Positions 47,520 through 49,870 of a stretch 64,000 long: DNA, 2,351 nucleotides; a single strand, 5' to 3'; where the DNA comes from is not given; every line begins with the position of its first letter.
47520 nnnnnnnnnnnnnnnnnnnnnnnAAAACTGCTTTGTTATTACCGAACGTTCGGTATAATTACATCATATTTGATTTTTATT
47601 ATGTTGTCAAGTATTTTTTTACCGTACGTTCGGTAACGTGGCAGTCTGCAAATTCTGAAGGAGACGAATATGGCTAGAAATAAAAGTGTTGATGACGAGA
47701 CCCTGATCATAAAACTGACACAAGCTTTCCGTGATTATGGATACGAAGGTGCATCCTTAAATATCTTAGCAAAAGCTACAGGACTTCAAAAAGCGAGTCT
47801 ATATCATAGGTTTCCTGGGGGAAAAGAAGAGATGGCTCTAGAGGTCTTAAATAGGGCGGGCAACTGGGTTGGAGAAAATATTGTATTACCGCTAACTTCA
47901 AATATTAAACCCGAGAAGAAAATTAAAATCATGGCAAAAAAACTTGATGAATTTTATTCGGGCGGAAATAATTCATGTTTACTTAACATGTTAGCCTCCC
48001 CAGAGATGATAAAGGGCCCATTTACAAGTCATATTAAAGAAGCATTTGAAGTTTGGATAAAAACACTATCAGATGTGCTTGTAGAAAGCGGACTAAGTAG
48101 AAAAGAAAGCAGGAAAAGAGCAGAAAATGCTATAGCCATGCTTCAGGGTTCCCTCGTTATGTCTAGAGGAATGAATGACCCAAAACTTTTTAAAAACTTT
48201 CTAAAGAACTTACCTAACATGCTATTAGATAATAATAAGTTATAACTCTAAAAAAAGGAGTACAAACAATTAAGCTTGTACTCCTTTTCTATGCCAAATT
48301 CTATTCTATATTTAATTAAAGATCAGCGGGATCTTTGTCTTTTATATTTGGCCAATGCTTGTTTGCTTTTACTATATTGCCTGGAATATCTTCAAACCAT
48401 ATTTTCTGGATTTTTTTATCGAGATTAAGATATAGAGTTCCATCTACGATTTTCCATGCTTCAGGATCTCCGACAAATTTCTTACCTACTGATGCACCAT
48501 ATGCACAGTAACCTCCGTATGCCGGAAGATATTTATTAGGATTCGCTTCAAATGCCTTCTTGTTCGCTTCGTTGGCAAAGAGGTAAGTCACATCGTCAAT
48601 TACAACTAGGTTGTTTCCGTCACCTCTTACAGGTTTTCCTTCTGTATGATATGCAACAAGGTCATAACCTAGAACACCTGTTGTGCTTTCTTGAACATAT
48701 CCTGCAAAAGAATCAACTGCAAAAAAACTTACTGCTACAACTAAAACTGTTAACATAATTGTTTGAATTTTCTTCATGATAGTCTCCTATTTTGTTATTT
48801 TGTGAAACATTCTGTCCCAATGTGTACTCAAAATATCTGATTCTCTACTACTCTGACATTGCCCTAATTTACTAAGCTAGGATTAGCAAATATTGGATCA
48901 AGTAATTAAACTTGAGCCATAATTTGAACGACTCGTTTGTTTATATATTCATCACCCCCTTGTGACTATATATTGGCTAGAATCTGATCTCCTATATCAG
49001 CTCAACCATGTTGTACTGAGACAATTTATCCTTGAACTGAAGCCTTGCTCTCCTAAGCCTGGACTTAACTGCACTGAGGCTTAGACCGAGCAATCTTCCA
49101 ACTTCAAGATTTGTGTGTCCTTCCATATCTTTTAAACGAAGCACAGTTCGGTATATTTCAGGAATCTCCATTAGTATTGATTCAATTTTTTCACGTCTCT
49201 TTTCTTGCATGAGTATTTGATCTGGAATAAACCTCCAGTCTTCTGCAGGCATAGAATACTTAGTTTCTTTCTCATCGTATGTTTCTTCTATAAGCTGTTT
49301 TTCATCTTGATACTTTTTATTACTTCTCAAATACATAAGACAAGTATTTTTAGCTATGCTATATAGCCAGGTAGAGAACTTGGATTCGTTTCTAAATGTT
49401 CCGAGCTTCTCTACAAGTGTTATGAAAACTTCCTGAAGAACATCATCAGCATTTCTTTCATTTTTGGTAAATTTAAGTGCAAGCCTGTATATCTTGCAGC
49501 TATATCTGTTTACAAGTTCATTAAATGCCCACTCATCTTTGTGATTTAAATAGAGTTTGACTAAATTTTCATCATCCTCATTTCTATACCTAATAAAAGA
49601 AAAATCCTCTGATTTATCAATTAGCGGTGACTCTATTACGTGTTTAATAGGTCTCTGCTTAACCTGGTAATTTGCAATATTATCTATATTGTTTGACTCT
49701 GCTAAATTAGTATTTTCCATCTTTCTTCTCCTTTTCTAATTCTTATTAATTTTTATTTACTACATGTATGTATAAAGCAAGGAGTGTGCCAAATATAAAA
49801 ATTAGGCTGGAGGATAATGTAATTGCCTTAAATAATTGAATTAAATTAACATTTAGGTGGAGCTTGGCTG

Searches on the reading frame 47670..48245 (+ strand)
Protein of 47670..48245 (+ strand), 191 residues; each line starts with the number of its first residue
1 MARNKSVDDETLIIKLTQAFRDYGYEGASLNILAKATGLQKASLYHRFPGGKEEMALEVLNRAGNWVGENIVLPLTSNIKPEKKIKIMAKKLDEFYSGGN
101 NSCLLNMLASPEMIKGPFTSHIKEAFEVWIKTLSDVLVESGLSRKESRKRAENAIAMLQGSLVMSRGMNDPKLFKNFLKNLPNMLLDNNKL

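Call 7: search_protein_families(library=pfam, proteins=[window:47670-48245:+])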
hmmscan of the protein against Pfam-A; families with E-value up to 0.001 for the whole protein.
window:47670-48245:+ (191 aa): 2 families
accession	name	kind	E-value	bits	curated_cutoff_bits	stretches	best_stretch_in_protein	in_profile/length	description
PF21993.1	TetR_C_13_2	-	1e-09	39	27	1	89-176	13-99/103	Transcriptional regulator LmrA/YxaF-like, C-terminal domain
PF00440.29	TetR_N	-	4.8e-08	33.1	24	1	19-59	8-47/47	Bacterial regulatory proteins, tetR family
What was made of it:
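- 47670..48245 (+): TetR-family regulator, divergent from the activator gene. Presumed repressor acting at the two palindromes. Pfam TetR_N + TetR_C_13_2 (call 7).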

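Call 9: search_protein_families(library=ncbifam, proteins=[window:47670-48245:+], max_evalue=0.01)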
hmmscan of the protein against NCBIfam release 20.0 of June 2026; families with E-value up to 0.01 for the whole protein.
window:47670-48245:+ (191 aa): 4 families
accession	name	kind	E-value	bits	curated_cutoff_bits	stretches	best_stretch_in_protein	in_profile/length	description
NF053731.1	TransRegFasRMycb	equivalog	4.3e-06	26.6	330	1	12-153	16-156/199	HTH-type transcriptional activator FasR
TIGR03613.1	RutR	equivalog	6.6e-05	22.8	368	1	17-128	18-130/202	pyrimidine utilization regulatory protein R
NF041196.1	ScbR_bind_reg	equivalog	9.3e-05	22.7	150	1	16-67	15-65/191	ScbR family autoregulator-binding transcription factor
NF051457.1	acryl_TF_AcuR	equivalog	0.00051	19.4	247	1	10-151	20-164/204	acrylate utilization transcriptional regulator AcuR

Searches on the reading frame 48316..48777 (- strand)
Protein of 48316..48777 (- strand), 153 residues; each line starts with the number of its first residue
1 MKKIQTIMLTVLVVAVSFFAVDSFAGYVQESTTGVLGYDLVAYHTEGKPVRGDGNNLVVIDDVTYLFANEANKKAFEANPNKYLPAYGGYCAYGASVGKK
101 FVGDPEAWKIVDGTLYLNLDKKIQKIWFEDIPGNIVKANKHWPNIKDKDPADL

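Call 7: search_protein_families(library=pfam, proteins=[window:48316-48777:-])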
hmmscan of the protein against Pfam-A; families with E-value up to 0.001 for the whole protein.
window:48316-48777:- (153 aa): 1 family
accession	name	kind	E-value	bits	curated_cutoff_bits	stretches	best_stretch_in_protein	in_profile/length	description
PF04945.19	YHS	-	9.2e-05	22.8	30.3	1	54-86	14-46/47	YHS domain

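Call 9: search_protein_families(library=ncbifam, proteins=[window:48316-48777:-], max_evalue=0.01)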
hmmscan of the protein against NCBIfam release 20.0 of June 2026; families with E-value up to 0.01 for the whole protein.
window:48316-48777:- (153 aa): 1 family
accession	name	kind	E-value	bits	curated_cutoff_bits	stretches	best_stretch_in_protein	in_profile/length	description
NF041384.1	YHS_seleno_dom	subfamily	4.2e-40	136.5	70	1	35-143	4-112/113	YHS domain-containing (seleno)protein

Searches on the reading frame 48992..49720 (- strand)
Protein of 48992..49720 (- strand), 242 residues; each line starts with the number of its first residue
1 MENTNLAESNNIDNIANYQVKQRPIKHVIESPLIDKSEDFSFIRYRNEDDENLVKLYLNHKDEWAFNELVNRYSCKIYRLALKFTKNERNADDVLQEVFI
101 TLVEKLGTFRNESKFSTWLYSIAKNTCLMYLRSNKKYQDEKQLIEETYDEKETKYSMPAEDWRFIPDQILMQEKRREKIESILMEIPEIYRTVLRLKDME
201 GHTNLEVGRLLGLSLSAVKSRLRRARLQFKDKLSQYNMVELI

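Call 7: search_protein_families(library=pfam, proteins=[window:48992-49720:-])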
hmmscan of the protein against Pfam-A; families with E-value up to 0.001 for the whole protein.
window:48992-49720:- (242 aa): 5 families
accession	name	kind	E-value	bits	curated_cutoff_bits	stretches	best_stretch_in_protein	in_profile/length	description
PF04542.20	Sigma70_r2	-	1.6e-18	66.7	24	1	69-136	1-70/71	Sigma-70 region 2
PF08281.18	Sigma70_r4_2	-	3.3e-12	46.3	25.7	1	177-227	2-52/54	Sigma-70, region 4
PF04545.22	Sigma70_r4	-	2e-06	27.7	24.1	1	183-227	2-46/50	Sigma-70, region 4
PF12645.13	HTH_16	-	0.00027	21.4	22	0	62-110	11-65/65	Helix-turn-helix domain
PF07638.17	Sigma70_ECF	-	0.0004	20.8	21.1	1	167-234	121-184/185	ECF sigma factor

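Call 9: search_protein_families(library=ncbifam, proteins=[window:48992-49720:-], max_evalue=0.01)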
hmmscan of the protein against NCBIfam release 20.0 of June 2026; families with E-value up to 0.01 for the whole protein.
window:48992-49720:- (242 aa): 101 families (the best 25 are shown)
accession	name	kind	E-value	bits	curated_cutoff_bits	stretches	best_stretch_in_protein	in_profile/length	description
NF008888.0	PRK11922.1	equivalog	8.8e-37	126.9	204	1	46-235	13-198/231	RNA polymerase sigma factor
NF009166.1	PRK12513.1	equivalog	6.6e-34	117.3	206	1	46-237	5-190/193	RNA polymerase sigma factor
TIGR02937.1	sigma70-ECF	superfamily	1.7e-29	102.6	42.9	1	65-233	2-165/165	sigma-70 family RNA polymerase sigma factor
NF007223.0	PRK09641.1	equivalog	2.5e-29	102.5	209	1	59-234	13-185/187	RNA polymerase sigma factor SigW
TIGR02985.1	Sig70_bacteroi1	subfamily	1.1e-28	100.5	126.4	1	65-233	2-162/162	RNA polymerase sigma-70 factor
NF007225.0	PRK09643.1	equivalog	4e-28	98.5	190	1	47-237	11-186/204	RNA polymerase sigma factor SigM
NF004113.0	PRK05602.1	equivalog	7.2e-28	97.6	208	1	44-236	26-204/211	RNA polymerase sigma factor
NF058625.1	sigma_PG0214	equivalog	1.4e-27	96.5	130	1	65-237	5-165/170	GFO_1088 family ECF-type sigma factor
TIGR02948.1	SigW_bacill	equivalog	1e-26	94.2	243.1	1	59-234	13-185/187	RNA polymerase sigma factor SigW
NF006930.0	PRK09415.1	subfamily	5.1e-26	91.6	198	1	59-235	11-177/179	RNA polymerase factor sigma C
TIGR02939.1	RpoE_Sigma70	equivalog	8.8e-25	87.8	236.15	1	48-233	5-186/190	RNA polymerase sigma factor RpoE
TIGR02959.1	SigZ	equivalog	9.1e-25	87.4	168.65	1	86-235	17-150/170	RNA polymerase sigma factor SigZ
NF007215.0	PRK09637.1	equivalog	2.7e-24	86.2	212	1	69-235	6-156/181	RNA polymerase sigma factor SigZ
TIGR02950.1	SigM_subfam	subfamily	1.1e-23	83.9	147.95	1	67-232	3-157/159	RNA polymerase sigma factor, SigM family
NF009171.0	PRK12518.1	equivalog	6.2e-23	81.6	208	1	48-235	12-186/191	RNA polymerase sigma factor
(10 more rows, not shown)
